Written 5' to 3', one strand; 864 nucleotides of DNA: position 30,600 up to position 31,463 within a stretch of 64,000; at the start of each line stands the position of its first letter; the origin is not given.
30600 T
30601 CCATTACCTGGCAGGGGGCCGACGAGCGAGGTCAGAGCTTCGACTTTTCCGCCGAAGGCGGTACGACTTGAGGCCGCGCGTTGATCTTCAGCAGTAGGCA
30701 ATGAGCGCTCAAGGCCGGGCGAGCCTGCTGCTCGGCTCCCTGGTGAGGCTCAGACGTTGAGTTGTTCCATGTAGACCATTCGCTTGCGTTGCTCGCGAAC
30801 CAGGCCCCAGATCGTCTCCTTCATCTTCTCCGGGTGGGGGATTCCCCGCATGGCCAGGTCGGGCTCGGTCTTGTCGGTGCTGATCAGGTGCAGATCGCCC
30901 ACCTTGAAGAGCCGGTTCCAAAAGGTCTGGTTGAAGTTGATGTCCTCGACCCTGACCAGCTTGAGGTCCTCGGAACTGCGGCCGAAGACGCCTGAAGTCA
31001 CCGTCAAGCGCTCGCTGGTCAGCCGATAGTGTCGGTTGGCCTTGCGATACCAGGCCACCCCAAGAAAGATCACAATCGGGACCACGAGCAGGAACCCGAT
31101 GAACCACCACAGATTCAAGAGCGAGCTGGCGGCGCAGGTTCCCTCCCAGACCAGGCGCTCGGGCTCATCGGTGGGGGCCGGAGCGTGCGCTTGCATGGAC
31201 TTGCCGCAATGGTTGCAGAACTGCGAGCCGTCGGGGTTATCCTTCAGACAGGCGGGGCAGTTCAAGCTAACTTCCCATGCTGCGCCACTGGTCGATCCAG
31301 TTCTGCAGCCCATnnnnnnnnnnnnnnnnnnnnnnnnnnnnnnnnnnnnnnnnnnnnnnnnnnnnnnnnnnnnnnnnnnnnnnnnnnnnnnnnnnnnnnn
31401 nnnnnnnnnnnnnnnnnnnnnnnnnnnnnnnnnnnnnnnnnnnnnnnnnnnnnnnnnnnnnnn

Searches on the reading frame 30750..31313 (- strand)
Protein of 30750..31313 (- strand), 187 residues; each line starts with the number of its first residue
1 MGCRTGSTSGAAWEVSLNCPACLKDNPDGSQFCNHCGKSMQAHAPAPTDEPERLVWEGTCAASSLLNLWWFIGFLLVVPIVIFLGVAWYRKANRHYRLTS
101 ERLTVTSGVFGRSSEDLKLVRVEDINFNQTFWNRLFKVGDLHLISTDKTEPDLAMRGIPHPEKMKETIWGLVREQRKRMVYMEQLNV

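Call 17: search_protein_families(library=pfam, proteins=[window:30750-31313:-], max_evalue=0.001)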
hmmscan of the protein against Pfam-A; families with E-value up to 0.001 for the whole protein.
window:30750-31313:- (187 aa): 4 families
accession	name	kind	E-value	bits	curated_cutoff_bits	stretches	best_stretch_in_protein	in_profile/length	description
PF03703.20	bPH_2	-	9.7e-18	64.6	22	1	93-168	3-78/78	Bacterial PH domain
PF12773.13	DZR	-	6.2e-05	23.5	27.3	1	19-41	1-23/45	Double zinc ribbon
PF13240.11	Zn_Ribbon_1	-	0.00024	21.2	25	1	19-39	2-22/23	zinc-ribbon domain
PF15801.11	zf-C6H2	-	0.00076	20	30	0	16-35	12-31/47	zf-MYND-like zinc finger, mRNA-binding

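Call 97: search_protein_families(library=padloc, proteins=[window:30750-31313:-], max_evalue=0.001)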
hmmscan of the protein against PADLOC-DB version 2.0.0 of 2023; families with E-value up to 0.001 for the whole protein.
window:30750-31313:- (187 aa): 0 families
